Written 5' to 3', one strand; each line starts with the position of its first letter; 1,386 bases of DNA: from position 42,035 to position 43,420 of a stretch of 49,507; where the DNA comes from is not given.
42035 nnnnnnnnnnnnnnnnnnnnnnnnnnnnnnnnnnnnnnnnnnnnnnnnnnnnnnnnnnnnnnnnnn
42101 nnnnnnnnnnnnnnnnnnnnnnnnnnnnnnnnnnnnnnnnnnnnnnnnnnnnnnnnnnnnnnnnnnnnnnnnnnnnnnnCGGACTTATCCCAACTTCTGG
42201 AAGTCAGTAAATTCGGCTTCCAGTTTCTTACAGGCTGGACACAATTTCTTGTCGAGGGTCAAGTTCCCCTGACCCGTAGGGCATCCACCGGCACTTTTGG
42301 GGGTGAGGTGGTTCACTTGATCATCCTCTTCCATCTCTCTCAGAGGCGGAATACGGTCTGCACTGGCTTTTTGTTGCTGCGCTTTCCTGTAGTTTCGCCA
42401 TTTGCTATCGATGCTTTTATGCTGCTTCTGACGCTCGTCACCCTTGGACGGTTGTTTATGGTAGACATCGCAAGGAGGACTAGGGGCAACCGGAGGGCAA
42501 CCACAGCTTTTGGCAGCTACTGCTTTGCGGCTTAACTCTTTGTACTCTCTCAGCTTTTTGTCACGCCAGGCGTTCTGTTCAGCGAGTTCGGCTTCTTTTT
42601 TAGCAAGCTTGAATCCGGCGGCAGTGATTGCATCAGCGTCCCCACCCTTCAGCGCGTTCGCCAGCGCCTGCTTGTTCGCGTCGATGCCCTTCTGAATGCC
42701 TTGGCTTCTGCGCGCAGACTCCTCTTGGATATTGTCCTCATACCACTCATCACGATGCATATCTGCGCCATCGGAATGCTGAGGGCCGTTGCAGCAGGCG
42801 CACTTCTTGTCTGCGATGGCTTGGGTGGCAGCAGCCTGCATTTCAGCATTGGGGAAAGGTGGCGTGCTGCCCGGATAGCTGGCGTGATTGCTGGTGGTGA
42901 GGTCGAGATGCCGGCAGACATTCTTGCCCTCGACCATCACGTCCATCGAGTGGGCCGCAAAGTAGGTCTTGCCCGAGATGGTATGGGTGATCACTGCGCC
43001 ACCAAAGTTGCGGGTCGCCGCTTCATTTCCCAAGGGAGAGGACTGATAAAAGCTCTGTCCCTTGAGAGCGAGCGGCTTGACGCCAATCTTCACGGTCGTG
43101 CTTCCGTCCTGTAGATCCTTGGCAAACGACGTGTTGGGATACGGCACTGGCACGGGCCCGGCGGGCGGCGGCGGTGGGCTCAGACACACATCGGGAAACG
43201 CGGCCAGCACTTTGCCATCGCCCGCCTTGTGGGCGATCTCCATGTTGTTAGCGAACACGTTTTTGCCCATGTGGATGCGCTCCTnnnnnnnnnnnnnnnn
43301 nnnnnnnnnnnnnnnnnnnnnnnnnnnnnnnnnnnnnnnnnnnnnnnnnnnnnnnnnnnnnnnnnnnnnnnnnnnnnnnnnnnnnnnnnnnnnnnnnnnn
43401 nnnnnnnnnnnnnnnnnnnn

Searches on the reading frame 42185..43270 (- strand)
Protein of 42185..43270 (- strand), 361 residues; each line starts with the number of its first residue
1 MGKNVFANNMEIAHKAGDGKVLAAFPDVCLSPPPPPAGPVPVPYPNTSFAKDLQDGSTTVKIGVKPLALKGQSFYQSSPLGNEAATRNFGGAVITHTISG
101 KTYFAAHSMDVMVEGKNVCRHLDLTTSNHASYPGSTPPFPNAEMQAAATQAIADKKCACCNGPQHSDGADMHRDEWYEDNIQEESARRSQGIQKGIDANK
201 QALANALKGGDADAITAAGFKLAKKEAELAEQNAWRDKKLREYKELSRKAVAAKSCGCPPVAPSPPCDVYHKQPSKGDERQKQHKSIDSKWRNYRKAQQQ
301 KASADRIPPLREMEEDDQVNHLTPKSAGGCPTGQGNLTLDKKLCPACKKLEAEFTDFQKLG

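Call 81: search_protein_families(library=pfam, proteins=[window:42185-43270:-], max_evalue=0.00001)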
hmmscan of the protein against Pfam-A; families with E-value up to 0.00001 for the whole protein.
window:42185-43270:- (361 aa): 1 family
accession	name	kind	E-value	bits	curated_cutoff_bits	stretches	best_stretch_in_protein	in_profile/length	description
PF13665.11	Tox-PAAR-like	-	4.7e-28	97.9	31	1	22-133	3-107/108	Toxin PAAR-like domain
